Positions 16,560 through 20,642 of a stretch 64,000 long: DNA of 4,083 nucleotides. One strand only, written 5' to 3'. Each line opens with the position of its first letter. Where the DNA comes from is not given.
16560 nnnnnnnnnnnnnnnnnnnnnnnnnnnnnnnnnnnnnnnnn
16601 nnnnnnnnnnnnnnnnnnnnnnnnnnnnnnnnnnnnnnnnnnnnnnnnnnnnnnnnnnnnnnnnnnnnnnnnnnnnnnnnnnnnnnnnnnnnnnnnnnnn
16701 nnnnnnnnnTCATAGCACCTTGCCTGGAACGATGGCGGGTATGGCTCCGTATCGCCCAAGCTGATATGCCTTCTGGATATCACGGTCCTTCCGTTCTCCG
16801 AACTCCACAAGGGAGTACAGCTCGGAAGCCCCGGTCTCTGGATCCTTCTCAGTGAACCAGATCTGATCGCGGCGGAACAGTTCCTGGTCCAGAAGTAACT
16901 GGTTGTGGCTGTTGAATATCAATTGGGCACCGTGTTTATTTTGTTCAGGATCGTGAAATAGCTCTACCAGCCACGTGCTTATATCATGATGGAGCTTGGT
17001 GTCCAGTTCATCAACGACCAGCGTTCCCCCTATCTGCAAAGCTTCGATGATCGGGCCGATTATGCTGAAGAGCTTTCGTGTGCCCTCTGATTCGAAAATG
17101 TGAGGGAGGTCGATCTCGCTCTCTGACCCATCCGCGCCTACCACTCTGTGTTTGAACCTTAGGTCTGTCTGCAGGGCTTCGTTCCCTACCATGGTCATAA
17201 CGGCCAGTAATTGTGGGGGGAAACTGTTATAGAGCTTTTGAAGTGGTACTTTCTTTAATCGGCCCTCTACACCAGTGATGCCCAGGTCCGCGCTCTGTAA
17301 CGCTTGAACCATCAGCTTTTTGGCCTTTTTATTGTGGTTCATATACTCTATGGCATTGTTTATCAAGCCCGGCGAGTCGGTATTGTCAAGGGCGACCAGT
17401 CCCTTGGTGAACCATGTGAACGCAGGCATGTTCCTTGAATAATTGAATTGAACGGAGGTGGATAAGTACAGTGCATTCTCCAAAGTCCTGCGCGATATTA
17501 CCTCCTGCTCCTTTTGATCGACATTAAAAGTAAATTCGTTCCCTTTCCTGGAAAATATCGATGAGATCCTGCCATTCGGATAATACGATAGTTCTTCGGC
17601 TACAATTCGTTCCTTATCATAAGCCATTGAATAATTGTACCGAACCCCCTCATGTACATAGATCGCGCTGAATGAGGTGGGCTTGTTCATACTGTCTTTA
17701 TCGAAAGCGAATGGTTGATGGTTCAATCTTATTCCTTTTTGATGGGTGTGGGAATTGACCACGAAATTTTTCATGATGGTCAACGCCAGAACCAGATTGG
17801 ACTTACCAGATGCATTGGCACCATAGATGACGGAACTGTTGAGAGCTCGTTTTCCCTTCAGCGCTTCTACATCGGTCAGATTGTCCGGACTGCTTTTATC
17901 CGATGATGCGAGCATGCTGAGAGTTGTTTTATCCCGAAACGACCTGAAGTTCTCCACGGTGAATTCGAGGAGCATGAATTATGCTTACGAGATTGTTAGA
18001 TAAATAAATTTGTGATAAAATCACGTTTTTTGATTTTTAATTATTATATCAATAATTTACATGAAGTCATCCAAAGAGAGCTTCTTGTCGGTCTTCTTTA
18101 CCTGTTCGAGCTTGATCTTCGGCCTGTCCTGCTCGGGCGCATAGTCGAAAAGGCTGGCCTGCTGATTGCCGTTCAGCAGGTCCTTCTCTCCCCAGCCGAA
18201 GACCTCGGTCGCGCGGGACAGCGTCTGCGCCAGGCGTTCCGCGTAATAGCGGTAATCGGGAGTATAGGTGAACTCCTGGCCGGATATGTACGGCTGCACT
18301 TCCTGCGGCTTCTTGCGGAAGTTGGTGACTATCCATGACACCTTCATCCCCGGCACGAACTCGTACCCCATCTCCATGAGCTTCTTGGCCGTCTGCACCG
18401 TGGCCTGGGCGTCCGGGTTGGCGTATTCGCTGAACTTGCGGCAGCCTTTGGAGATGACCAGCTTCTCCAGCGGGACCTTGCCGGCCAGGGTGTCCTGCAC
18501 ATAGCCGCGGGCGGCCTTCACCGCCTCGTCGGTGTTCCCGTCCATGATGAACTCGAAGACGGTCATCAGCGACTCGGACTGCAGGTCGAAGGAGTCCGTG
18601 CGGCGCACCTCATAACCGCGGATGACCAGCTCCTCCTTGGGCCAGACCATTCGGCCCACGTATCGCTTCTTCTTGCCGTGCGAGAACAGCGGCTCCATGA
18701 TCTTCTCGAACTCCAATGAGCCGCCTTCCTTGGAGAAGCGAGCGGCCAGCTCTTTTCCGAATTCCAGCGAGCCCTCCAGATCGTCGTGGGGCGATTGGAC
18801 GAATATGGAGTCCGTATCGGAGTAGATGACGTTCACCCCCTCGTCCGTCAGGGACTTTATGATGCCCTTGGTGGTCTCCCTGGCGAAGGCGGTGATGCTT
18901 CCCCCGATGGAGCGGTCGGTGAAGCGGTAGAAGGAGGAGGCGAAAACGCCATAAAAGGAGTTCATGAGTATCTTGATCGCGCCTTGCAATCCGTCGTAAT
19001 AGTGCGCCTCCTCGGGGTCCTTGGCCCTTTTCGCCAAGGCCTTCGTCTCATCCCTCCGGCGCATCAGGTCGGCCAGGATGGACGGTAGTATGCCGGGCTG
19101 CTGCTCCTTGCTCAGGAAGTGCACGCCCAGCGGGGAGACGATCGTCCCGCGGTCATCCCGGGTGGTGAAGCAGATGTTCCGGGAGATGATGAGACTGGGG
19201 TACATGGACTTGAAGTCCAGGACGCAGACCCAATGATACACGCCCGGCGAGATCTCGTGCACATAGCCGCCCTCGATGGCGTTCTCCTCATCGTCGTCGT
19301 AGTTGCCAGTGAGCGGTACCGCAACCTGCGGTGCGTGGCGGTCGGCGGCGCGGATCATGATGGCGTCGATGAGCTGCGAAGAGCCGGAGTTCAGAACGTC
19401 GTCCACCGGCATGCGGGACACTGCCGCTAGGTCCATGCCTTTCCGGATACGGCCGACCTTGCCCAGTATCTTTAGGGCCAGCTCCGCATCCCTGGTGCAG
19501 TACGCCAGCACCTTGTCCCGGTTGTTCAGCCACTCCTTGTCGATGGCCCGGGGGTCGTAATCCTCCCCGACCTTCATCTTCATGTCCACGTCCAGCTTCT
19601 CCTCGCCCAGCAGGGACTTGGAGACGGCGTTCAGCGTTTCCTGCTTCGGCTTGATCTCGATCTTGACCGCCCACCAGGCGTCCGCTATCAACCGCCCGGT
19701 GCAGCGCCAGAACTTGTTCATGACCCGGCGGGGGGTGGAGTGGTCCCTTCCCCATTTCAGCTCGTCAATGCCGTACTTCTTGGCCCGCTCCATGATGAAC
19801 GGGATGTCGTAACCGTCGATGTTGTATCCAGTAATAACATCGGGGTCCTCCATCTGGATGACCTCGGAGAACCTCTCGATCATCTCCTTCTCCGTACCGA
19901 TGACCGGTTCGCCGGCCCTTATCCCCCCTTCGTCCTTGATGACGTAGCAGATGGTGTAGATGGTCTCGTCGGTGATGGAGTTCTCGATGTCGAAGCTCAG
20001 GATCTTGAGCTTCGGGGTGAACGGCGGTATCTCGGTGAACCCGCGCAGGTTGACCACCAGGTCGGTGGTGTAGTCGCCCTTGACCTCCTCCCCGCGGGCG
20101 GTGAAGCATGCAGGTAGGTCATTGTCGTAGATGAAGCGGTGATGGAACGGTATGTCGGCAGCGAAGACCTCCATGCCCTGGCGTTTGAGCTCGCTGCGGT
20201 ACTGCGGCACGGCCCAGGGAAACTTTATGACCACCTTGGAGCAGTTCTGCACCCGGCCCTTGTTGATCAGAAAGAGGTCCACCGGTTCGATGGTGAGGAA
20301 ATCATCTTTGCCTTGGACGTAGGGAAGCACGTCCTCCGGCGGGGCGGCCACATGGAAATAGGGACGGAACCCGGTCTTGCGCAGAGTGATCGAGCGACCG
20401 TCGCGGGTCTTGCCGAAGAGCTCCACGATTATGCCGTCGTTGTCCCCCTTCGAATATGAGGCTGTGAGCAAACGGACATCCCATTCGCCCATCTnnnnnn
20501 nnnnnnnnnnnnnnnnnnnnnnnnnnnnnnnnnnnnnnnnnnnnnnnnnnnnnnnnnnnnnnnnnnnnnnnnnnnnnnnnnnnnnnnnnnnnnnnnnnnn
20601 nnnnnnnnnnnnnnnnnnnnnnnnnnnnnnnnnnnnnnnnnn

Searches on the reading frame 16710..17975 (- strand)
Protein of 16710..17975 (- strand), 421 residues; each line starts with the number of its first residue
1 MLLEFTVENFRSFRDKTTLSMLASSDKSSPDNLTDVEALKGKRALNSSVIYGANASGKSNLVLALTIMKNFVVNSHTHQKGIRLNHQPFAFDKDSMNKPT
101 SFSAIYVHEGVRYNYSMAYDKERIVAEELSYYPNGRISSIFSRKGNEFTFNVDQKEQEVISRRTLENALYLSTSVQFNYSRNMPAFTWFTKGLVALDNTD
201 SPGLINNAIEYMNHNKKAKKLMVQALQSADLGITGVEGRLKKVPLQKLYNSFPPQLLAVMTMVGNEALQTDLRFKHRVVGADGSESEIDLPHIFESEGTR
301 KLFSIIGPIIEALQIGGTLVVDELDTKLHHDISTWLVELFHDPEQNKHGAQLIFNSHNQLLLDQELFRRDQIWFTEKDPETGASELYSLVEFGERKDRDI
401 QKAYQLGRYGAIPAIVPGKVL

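Call 35: search_protein_families(library=pfam, proteins=[window:16710-17975:-], max_evalue=0.00001)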
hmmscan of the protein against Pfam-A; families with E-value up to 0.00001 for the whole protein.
window:16710-17975:- (421 aa): 2 families
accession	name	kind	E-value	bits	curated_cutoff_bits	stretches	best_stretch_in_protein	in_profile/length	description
PF13304.12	AAA_21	-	6.8e-28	99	27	1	49-363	3-304/304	AAA domain, putative AbiEii toxin, Type IV TA system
PF13175.12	AAA_15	-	2.6e-08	34.3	32.1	0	2-216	3-191/374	AAA ATPase domain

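Call 37: search_protein_families(library=padloc, proteins=[window:16710-17975:-], max_evalue=0.00001)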
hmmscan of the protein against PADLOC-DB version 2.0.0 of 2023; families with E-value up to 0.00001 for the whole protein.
window:16710-17975:- (421 aa): 14 families
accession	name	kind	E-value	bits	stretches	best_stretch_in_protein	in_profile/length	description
PDLC02335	AbiLi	-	2e-94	314.3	1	1-415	49-287/326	AbiLi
PDLC02980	AriA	-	3.2e-32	110.7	1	48-363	2-304/304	-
PDLC04426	PDC-M12A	-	2.4e-21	74.5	1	1-409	1-367/369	-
PDLC04391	PDC-M07A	-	6.5e-12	43.1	1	281-392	272-380/412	-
PDLC04393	PDC-M07A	-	1.8e-10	38.4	1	296-392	289-384/435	-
PDLC04392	PDC-M07A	-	4.5e-10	37.1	0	296-392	287-382/432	-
PDLC02979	AriA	-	6e-09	34.2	1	1-359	1-370/373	-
PDLC04176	HEC-01A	-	6.4e-09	33.6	1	47-166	25-146/371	-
PDLC04389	PDC-M07A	-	1.4e-08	32.2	0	316-393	326-403/443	-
PDLC04180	HEC-01A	-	2.1e-08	31.8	0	296-386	256-345/382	-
PDLC02336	AbiLi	-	2.3e-08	32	1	49-363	26-294/340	AbiLi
PDLC04178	HEC-01A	-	2.2e-06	25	0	49-377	32-346/399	-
PDLC04177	HEC-01A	-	5.3e-06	23.7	0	48-71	29-52/393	-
PDLC04427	PDC-M12A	-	7.8e-06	23.6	0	309-404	222-309/316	-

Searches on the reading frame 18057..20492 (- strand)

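Call 35: search_protein_families(library=pfam, proteins=[window:18057-20492:-], max_evalue=0.00001)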
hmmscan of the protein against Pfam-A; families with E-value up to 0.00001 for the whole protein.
window:18057-20492:- (811 aa): 2 families
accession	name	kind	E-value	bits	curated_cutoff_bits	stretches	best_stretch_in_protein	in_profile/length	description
PF00136.26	DNA_pol_B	-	5e-51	174.3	23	1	362-761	2-449/453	DNA polymerase family B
PF03104.25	DNA_pol_B_exo1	-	5e-20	72.4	23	1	108-290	2-242/242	DNA polymerase family B, exonuclease domain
